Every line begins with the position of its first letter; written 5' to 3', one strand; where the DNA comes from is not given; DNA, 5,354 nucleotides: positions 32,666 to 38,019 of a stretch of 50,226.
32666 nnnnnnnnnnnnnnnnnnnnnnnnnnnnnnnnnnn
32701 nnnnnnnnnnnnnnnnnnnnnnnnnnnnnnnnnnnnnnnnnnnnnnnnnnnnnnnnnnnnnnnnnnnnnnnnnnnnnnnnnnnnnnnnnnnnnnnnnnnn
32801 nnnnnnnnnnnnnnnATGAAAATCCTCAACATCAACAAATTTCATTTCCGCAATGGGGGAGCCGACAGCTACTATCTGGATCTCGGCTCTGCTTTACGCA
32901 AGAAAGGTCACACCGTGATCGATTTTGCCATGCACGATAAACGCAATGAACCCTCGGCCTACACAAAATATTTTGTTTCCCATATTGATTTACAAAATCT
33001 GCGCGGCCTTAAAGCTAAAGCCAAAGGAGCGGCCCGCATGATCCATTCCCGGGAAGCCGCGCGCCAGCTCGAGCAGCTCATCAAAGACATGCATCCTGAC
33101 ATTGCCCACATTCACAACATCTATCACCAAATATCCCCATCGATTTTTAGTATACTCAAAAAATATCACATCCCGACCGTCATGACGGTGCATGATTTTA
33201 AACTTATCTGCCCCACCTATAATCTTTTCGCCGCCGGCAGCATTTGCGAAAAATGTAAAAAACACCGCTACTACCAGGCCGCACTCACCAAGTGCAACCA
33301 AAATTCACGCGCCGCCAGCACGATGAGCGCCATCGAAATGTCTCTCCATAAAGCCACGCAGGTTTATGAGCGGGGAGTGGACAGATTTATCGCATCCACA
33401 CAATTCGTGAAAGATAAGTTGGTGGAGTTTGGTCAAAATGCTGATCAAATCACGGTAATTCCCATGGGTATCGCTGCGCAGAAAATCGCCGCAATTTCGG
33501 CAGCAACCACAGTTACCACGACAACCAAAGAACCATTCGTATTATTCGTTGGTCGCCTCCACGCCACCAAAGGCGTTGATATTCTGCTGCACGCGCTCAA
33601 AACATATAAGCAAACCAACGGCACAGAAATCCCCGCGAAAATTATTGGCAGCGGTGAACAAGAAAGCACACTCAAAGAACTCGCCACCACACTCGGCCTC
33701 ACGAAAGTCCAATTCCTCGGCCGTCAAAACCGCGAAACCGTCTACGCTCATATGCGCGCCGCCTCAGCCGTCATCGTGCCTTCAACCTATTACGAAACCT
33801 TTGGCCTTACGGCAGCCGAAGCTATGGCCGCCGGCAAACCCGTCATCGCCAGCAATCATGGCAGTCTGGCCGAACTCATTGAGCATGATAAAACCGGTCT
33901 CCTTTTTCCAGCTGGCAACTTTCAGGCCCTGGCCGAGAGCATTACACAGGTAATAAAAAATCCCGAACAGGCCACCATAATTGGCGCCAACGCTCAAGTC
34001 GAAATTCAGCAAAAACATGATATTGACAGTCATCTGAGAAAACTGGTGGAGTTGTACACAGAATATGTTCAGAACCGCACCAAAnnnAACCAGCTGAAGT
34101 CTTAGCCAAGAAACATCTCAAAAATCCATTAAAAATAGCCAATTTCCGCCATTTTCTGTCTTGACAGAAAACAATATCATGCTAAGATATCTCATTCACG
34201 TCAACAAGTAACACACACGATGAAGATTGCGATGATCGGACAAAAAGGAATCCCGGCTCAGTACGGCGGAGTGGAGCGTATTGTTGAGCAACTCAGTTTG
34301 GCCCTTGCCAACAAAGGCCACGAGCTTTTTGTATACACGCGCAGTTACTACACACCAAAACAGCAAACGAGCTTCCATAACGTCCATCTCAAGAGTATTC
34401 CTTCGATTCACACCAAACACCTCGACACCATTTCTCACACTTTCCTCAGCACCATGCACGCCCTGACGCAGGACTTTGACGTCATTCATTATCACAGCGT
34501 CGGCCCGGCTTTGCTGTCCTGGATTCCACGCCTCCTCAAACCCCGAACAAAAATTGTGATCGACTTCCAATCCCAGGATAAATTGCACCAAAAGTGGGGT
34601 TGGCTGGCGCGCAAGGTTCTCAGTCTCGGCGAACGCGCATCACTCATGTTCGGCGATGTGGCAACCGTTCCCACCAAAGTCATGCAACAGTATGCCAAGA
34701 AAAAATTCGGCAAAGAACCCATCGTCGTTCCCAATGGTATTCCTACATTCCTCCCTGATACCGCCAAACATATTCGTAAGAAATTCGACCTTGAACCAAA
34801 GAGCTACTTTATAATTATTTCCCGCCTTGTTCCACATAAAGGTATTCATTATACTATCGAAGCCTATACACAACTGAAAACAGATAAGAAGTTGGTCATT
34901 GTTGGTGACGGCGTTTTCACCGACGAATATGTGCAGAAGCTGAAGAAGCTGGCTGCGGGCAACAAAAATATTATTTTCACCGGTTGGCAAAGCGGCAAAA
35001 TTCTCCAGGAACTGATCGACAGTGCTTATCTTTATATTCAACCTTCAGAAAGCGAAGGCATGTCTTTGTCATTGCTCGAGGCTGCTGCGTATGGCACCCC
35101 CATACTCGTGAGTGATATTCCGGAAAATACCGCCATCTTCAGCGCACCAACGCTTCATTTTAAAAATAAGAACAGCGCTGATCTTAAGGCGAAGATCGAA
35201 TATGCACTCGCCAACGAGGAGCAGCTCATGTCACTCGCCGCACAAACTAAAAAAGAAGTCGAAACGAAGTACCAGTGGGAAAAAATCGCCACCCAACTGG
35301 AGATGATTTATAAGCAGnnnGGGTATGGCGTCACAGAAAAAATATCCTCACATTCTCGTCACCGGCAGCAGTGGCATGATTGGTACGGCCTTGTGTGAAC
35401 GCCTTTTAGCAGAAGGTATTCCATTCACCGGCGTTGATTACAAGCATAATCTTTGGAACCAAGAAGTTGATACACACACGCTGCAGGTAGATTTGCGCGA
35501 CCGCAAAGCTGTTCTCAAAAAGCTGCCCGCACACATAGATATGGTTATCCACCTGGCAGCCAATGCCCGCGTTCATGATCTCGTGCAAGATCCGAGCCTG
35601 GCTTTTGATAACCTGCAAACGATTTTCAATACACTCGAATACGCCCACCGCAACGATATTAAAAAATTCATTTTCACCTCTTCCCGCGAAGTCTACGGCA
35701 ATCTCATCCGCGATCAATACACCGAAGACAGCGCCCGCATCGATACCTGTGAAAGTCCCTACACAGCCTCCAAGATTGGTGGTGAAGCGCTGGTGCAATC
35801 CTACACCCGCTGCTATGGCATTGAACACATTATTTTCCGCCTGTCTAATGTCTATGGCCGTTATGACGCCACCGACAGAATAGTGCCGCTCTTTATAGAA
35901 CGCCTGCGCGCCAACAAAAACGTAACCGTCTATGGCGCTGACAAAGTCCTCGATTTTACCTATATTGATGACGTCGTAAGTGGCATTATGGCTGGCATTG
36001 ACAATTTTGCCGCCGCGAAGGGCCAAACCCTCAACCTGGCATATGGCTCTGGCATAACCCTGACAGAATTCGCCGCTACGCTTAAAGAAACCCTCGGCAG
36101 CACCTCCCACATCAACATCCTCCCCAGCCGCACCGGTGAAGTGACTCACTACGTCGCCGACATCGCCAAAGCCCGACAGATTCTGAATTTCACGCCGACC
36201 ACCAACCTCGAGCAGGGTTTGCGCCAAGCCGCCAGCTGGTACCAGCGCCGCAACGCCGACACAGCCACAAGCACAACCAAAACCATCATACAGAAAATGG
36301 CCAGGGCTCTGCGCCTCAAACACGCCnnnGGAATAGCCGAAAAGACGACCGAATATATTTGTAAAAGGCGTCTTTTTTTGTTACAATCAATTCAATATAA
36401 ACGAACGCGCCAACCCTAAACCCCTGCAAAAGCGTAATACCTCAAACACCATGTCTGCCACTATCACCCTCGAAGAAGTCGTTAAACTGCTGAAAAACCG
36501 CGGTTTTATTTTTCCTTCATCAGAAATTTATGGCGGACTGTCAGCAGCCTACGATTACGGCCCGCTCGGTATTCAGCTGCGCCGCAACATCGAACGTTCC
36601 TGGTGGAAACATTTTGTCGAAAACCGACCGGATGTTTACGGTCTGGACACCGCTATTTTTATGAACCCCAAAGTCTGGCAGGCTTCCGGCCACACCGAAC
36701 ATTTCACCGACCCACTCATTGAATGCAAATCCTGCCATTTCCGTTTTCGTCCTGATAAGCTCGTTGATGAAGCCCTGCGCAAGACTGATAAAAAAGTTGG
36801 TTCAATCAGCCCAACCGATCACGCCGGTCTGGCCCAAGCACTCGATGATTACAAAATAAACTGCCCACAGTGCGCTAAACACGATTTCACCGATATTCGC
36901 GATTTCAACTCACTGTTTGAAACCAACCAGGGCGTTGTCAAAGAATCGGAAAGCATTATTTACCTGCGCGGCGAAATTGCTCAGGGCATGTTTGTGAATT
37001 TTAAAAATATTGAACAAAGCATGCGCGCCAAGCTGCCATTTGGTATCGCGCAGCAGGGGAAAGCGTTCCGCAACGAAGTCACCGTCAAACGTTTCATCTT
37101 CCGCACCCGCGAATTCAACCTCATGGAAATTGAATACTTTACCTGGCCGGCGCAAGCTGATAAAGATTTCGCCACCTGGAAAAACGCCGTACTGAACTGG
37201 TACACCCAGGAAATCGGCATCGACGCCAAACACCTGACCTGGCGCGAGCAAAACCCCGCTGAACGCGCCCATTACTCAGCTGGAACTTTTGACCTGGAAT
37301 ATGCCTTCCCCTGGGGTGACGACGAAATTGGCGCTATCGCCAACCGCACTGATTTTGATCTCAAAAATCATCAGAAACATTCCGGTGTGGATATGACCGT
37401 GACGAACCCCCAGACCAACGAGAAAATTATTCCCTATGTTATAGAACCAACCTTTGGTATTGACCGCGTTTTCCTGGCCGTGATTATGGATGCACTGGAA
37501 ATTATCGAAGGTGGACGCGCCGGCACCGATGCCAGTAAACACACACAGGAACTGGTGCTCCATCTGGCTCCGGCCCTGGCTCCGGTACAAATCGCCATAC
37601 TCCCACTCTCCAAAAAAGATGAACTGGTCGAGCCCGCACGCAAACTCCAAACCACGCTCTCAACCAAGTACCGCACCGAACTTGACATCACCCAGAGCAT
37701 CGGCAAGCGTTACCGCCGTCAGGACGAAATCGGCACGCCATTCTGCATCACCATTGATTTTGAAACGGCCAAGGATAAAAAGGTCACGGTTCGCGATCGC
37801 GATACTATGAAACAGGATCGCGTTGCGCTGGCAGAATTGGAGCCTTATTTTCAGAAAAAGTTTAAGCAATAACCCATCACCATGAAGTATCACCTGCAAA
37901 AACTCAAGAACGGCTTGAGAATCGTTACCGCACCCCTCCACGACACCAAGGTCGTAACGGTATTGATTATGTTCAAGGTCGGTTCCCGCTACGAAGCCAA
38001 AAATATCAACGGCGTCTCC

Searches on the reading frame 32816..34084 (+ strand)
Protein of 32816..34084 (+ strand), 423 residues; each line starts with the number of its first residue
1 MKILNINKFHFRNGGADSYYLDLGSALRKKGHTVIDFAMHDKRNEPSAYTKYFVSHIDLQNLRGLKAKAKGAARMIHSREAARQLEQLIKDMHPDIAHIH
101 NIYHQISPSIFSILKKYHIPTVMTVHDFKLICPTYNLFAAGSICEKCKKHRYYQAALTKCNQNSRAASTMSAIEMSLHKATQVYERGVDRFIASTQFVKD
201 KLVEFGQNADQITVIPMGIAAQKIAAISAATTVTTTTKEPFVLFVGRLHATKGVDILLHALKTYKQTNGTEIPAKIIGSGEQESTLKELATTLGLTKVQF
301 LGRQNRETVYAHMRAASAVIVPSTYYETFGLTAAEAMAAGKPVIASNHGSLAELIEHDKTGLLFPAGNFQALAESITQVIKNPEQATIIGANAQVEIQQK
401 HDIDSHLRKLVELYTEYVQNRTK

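Call 78: search_protein_families(library=pfam, proteins=[window:32816-34084:+], max_evalue=0.0001)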
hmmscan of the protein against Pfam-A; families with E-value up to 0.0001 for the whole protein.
window:32816-34084:+ (423 aa): 6 families
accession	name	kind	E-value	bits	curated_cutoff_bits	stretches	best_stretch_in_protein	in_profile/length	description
PF00534.26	Glycos_transf_1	-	1.1e-44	152.4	26.4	1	237-394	13-170/172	Glycosyl transferases group 1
PF13692.12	Glyco_trans_1_4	-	1e-34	120.3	27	1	240-382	2-142/142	Glycosyl transferases group 1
PF13439.12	Glyco_transf_4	-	1.5e-20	74.3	28.5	1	14-220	2-167/170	Glycosyltransferase Family 4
PF20706.3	GT4-conflict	-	1.3e-13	51.2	26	1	234-358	193-323/385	Family 4 Glycosyltransferase in conflict systems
PF13579.12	Glyco_trans_4_4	-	1.6e-13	51.8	29.7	1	14-218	1-158/158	Glycosyl transferase 4-like domain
PF13524.12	Glyco_trans_1_2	-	1.2e-07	32.2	25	1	267-411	12-143/144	Glycosyl transferase-like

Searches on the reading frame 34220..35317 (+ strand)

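Call 78: search_protein_families(library=pfam, proteins=[window:34220-35317:+], max_evalue=0.0001)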
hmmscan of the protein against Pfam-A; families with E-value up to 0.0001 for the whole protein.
window:34220-35317:+ (366 aa): 7 families
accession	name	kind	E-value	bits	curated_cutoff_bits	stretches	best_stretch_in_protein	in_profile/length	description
PF00534.26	Glycos_transf_1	-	1.1e-28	100.4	26.4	1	185-345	5-171/172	Glycosyl transferases group 1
PF13692.12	Glyco_trans_1_4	-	1.4e-21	77.7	27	1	196-332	3-142/142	Glycosyl transferases group 1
PF13439.12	Glyco_transf_4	-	2.4e-19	70.5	28.5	1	15-176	1-168/170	Glycosyltransferase Family 4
PF13579.12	Glyco_trans_4_4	-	8.2e-13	49.4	29.7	1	16-173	1-158/158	Glycosyl transferase 4-like domain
PF20706.3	GT4-conflict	-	4.4e-12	46.1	26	1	14-360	10-385/385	Family 4 Glycosyltransferase in conflict systems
PF13524.12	Glyco_trans_1_2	-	1.3e-08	35.3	25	1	224-361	16-143/144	Glycosyl transferase-like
PF09314.17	DUF1972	-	5e-06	26.7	25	1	3-164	4-174/186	Domain of unknown function (DUF1972)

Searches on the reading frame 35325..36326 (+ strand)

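Call 78: search_protein_families(library=pfam, proteins=[window:35325-36326:+], max_evalue=0.0001)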
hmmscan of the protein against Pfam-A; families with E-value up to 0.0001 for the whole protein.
window:35325-36326:+ (334 aa): 8 families
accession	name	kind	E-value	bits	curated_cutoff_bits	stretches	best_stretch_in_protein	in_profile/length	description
PF01370.27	Epimerase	-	4e-48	164.4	20.9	1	10-239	1-240/240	NAD dependent epimerase/dehydratase family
PF16363.11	GDP_Man_Dehyd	-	2.2e-39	136.3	27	1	11-301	1-331/332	GDP-mannose 4,6 dehydratase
PF04321.23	RmlD_sub_bind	-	2.8e-17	63.1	27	1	9-261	2-235/287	RmlD substrate binding domain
PF01073.25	3Beta_HSD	-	5.9e-16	58.8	22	1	11-221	1-225/280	3-beta hydroxysteroid dehydrogenase/isomerase family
PF07993.18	NAD_binding_4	-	1.2e-11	44.7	20.1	1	63-215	81-252/258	Male sterility protein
PF02719.21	Polysacc_synt_2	-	1.4e-10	41.3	20.2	1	10-120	1-128/293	Polysaccharide biosynthesis protein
PF00106.31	adh_short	-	1.8e-06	28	26.6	1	9-162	2-165/195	short chain dehydrogenase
PF13460.12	NAD_binding_10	-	4.3e-05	23.9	27.2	1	14-126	1-104/184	NAD(P)H-binding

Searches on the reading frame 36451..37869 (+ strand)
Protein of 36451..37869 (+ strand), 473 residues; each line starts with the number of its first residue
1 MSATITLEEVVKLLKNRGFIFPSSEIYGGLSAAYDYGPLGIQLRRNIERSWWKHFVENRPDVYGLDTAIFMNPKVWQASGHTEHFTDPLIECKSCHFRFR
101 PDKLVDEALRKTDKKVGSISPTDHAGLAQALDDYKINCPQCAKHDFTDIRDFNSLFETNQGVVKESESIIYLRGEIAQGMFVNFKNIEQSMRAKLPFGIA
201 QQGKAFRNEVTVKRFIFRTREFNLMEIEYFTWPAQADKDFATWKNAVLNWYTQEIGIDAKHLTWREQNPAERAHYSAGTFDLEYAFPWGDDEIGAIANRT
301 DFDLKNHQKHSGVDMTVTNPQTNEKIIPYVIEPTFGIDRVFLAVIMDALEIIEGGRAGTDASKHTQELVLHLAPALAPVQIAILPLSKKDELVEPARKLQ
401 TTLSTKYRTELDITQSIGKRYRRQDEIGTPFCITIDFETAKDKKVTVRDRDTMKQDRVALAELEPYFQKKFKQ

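Call 78: search_protein_families(library=pfam, proteins=[window:36451-37869:+], max_evalue=0.0001)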
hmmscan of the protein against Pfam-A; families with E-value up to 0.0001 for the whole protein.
window:36451-37869:+ (473 aa): 2 families
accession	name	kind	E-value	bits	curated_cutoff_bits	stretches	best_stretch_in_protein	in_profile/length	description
PF03129.25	HGTP_anticodon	-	3.2e-22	78.9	21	1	380-469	1-93/94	Anticodon binding domain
PF00587.30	tRNA-synt_2b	-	1.8e-08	35.1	29.3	1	188-345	27-176/179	tRNA synthetase class II core domain (G, H, P, S and T)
